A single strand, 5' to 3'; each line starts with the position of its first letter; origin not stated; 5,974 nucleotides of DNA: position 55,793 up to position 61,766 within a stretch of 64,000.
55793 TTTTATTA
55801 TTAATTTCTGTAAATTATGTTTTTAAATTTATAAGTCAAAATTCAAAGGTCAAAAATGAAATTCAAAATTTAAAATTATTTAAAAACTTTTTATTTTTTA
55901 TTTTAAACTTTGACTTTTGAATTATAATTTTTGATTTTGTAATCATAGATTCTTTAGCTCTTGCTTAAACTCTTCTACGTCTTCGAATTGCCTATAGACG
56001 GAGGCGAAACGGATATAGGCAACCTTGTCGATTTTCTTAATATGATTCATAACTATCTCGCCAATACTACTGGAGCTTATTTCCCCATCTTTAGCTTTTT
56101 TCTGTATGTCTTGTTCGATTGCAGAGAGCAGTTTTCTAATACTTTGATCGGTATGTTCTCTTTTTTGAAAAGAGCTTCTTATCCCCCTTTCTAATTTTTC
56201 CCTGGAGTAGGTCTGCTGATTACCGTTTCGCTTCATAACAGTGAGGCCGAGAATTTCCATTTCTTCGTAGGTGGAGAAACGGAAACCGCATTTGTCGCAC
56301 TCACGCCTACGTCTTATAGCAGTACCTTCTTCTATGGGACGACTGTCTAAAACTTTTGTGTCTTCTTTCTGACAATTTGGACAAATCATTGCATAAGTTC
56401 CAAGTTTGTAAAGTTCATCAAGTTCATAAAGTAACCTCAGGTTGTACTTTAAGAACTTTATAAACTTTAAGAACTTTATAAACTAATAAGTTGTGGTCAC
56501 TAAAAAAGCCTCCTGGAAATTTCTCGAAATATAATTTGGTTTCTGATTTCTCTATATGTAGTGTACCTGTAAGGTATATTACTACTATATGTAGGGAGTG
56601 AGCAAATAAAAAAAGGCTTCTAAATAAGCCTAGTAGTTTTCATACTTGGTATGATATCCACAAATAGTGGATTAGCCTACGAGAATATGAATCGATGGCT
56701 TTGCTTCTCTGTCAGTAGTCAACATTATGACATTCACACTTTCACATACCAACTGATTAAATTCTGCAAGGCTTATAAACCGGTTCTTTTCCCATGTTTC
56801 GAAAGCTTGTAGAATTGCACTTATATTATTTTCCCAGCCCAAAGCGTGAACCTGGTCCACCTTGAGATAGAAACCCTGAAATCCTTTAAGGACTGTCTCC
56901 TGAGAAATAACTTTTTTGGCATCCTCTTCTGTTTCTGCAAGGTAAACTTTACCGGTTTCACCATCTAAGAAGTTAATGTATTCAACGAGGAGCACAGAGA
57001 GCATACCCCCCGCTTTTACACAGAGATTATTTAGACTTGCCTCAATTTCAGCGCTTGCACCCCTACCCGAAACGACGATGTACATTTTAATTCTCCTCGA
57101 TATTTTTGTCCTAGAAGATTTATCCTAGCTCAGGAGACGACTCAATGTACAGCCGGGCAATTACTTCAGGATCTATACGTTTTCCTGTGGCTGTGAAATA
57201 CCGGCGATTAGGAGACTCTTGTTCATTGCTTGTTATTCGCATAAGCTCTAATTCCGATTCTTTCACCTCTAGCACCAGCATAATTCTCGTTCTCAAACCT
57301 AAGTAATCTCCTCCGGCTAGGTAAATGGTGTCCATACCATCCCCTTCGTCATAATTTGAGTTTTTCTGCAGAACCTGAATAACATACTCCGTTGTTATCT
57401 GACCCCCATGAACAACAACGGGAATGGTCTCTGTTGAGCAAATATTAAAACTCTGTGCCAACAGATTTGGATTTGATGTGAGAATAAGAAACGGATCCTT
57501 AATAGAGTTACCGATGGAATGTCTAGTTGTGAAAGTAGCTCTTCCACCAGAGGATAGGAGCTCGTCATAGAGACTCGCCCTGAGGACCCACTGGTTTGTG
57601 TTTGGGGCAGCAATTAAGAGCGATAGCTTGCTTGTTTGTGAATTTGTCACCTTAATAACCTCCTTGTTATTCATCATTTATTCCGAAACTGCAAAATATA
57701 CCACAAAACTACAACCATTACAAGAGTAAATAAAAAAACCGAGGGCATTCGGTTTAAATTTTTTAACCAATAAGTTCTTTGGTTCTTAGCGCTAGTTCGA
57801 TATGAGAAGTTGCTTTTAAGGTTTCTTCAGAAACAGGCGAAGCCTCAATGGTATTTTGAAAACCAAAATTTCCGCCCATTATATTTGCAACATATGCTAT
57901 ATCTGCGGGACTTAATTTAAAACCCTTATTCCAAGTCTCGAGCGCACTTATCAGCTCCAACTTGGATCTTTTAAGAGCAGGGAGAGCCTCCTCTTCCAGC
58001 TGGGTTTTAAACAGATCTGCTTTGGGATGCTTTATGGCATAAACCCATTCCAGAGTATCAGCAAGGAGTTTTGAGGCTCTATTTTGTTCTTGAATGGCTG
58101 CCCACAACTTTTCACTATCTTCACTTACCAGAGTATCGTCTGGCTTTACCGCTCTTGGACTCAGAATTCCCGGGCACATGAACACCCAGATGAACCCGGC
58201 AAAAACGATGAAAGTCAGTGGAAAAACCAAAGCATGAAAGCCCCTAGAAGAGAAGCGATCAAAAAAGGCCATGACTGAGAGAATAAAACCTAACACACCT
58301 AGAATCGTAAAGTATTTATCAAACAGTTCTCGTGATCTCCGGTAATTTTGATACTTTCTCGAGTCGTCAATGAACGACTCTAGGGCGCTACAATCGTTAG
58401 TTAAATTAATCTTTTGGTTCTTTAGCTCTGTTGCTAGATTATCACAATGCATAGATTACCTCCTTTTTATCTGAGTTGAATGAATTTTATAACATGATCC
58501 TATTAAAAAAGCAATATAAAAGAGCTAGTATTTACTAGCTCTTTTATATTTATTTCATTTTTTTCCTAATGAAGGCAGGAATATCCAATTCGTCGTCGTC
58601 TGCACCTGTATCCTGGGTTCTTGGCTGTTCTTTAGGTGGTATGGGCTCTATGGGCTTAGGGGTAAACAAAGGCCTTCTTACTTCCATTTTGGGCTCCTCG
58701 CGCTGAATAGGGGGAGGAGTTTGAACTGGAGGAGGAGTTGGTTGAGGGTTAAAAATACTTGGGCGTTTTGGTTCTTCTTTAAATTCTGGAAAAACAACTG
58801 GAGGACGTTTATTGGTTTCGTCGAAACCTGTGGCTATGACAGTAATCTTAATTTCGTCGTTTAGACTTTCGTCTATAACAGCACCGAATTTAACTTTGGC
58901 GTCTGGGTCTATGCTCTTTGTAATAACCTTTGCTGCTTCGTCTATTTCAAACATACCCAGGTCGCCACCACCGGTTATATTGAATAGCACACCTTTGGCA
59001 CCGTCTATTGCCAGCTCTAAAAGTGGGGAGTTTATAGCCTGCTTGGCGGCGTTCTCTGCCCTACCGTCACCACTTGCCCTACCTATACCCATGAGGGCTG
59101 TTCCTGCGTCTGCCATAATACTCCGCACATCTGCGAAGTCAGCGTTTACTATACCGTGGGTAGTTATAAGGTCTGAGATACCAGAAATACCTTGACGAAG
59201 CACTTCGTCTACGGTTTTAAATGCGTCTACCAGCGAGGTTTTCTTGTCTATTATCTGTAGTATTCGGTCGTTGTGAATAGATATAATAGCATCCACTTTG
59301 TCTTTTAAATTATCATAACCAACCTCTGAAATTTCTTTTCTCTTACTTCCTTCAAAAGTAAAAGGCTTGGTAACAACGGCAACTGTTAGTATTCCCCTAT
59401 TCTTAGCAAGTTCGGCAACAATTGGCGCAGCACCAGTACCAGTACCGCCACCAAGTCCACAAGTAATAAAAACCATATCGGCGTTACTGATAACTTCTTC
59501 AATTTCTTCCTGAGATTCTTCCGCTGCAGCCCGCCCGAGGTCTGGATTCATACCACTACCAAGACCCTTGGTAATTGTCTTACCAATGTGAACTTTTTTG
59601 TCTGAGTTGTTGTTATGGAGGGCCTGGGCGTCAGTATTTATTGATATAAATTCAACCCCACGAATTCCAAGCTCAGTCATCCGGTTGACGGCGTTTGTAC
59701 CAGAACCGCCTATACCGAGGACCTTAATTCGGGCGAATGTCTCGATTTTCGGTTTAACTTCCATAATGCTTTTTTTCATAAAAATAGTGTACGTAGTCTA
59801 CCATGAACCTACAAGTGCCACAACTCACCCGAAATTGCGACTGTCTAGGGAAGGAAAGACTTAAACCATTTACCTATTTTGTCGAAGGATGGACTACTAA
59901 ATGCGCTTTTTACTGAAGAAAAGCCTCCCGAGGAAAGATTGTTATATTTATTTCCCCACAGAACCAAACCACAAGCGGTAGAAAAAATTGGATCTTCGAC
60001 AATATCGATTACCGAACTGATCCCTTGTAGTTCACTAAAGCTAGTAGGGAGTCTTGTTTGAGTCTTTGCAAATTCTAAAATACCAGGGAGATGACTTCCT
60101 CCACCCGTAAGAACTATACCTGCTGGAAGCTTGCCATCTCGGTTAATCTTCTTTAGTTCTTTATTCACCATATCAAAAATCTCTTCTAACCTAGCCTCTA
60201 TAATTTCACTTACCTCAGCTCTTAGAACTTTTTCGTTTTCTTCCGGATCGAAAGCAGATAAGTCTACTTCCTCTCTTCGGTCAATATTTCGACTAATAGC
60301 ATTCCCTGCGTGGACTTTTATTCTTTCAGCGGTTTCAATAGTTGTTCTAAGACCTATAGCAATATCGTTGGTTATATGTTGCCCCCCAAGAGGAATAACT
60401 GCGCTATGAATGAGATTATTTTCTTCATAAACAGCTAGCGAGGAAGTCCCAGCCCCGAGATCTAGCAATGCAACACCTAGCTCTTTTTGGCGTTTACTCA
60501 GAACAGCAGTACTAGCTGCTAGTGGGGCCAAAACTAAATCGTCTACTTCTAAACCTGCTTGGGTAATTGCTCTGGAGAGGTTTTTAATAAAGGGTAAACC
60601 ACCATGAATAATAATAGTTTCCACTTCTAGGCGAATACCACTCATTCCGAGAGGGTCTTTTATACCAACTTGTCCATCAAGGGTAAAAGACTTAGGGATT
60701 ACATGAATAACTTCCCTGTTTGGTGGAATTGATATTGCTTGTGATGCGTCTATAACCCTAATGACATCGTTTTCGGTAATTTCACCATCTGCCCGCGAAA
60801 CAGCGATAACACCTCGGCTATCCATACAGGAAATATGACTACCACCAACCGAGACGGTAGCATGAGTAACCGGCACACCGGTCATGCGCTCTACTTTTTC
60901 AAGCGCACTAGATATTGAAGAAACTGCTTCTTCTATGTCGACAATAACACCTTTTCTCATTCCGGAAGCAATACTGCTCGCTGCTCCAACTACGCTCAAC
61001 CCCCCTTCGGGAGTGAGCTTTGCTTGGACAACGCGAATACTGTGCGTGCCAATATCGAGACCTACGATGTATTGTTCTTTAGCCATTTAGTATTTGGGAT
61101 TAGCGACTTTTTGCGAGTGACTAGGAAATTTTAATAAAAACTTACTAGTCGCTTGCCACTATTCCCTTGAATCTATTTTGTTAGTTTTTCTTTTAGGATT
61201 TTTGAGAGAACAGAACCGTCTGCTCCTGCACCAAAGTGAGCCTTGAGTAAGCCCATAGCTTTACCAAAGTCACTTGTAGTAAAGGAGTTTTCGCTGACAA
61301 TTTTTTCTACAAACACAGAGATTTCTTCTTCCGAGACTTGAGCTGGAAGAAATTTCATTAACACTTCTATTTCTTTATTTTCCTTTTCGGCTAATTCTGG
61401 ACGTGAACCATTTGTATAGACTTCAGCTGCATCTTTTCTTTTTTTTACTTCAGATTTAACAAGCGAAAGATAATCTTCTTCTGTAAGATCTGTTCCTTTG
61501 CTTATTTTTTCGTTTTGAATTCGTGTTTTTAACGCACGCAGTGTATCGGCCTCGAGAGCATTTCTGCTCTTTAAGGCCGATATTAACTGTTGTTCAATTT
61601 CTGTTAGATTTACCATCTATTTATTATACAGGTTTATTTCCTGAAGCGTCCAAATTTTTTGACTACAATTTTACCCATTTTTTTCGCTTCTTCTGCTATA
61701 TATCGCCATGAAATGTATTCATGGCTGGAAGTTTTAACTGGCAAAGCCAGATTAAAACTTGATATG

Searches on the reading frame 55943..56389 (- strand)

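Call 92: search_protein_families(library=pfam, proteins=[window:55943-56389:-], max_evalue=0.001)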
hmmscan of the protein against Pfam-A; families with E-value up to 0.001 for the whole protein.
window:55943-56389:- (148 aa): 2 families
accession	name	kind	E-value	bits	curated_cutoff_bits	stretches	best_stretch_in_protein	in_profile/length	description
PF22811.2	Zn_ribbon_NrdR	-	2.6e-21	75.7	27.2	1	1-42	1-42/42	Transcriptional repressor NrdR-like, N-terminal domain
PF03477.21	ATP-cone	-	5.2e-19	69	25.8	1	50-137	2-87/88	ATP cone domain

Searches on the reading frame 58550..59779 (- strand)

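Call 92: search_protein_families(library=pfam, proteins=[window:58550-59779:-], max_evalue=0.001)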
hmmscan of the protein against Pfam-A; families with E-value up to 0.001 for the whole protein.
window:58550-59779:- (409 aa): 3 families
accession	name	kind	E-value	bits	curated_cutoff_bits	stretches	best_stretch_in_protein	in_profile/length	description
PF00091.31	Tubulin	-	5.2e-46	157.8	33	1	17-178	1-190/190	Tubulin/FtsZ family, GTPase domain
PF12327.13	FtsZ_C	-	5e-36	123.3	27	1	226-320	1-95/95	FtsZ family, C-terminal domain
PF04055.27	Radical_SAM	-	0.00022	21.8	29.5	1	83-212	23-155/166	Radical SAM superfamily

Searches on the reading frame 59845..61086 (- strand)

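Call 92: search_protein_families(library=pfam, proteins=[window:59845-61086:-], max_evalue=0.001)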
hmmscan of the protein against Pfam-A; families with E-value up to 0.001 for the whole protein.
window:59845-61086:- (413 aa): 6 families
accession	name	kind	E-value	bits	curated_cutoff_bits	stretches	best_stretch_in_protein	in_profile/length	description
PF14450.12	FtsA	-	5.7e-31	108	31.8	1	206-373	1-127/127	Cell division protein FtsA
PF02491.25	SHS2_FTSA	-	2.4e-29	101.9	25.4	1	82-160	1-78/79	SHS2 domain inserted in FTSA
PF06723.19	MreB_Mbl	-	2.9e-14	53.1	27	1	188-352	130-305/327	MreB/Mbl protein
PF11104.14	PilM_2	-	5e-12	45.8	27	1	193-259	170-236/340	Type IV pilus assembly protein PilM;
PF06277.17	EutA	-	3.9e-06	26.5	27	1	185-258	126-199/475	Ethanolamine utilisation protein EutA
PF00012.26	HSP70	-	0.00013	20.8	20.6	0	171-220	153-203/599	Hsp70 protein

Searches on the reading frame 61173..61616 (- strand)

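Call 92: search_protein_families(library=pfam, proteins=[window:61173-61616:-], max_evalue=0.001)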
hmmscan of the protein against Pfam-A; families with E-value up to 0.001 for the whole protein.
window:61173-61616:- (147 aa): 1 family
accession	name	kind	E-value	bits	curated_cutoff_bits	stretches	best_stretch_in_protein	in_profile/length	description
PF09424.15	YqeY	-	1.8e-37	129.1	27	1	6-145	3-143/143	Yqey-like protein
